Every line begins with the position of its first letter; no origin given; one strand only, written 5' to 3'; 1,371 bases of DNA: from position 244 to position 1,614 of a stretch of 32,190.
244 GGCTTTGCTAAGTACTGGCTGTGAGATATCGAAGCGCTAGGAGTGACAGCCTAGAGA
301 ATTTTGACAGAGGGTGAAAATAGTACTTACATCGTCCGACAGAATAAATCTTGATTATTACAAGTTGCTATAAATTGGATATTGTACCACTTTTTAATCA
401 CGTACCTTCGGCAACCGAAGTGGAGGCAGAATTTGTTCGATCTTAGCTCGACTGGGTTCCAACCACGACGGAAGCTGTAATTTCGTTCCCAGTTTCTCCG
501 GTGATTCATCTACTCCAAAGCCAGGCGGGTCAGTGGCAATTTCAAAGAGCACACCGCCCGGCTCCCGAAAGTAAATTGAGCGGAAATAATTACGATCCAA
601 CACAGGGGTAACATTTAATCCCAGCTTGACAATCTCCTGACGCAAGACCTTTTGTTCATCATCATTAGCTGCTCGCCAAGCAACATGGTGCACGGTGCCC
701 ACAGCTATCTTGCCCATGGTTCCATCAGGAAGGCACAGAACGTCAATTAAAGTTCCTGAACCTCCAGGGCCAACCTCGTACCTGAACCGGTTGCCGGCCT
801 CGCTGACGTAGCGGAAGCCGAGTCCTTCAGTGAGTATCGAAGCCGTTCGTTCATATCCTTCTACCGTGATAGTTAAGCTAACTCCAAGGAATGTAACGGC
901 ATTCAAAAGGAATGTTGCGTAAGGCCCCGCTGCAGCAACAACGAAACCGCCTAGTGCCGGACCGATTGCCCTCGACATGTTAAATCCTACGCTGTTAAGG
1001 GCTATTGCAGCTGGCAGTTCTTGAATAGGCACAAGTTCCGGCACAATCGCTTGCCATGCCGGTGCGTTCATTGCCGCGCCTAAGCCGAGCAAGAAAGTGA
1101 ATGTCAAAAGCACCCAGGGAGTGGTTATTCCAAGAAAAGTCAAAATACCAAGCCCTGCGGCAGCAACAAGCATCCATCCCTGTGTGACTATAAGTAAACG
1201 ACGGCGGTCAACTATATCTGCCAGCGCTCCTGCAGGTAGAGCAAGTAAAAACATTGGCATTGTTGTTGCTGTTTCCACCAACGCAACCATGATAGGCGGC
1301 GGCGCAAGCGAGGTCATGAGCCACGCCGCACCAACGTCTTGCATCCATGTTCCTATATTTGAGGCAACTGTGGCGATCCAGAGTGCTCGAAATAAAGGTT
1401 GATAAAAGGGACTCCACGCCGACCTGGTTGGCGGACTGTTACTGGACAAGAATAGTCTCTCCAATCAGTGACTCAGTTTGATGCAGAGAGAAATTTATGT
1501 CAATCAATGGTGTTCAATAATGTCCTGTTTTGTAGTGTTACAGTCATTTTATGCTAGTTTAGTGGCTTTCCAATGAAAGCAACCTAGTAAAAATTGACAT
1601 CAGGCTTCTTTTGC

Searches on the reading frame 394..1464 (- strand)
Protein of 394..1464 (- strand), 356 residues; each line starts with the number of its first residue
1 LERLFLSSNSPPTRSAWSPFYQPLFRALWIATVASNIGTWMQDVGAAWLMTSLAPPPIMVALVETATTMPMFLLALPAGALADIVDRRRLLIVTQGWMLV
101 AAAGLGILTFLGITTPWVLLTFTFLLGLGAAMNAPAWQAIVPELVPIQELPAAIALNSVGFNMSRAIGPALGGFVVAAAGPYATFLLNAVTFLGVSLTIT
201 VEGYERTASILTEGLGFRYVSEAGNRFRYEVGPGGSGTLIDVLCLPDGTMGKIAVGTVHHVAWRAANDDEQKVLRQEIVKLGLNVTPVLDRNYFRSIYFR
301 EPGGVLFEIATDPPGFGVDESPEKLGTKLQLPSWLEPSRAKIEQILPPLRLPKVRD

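Call 10: search_protein_families(library=pfam, proteins=[window:394-1464:-], max_evalue=0.001)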
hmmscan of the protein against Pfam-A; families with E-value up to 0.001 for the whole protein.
window:394-1464:- (356 aa): 3 families
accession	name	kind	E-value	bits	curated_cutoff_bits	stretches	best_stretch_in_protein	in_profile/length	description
PF05977.19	MFS_3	-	1.5e-74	251.8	27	1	15-213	2-201/524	Transmembrane secretion effector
PF07690.21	MFS_1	-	7.8e-24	84.7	33.4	1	28-197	1-166/347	Major Facilitator Superfamily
PF00903.31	Glyoxalase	-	2.2e-06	28.5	20.6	1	197-309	5-121/121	Glyoxalase/Bleomycin resistance protein/Dioxygenase superfamily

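Call 42: search_protein_families(library=pfam, proteins=[window:394-1464:-], max_evalue=0.01)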
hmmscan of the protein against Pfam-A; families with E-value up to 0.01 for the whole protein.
window:394-1464:- (356 aa): 3 families
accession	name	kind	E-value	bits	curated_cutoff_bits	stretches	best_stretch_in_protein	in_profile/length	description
PF05977.19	MFS_3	-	1.5e-74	251.8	27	1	15-213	2-201/524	Transmembrane secretion effector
PF07690.21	MFS_1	-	7.8e-24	84.7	33.4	1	28-197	1-166/347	Major Facilitator Superfamily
PF00903.31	Glyoxalase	-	2.2e-06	28.5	20.6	1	197-309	5-121/121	Glyoxalase/Bleomycin resistance protein/Dioxygenase superfamily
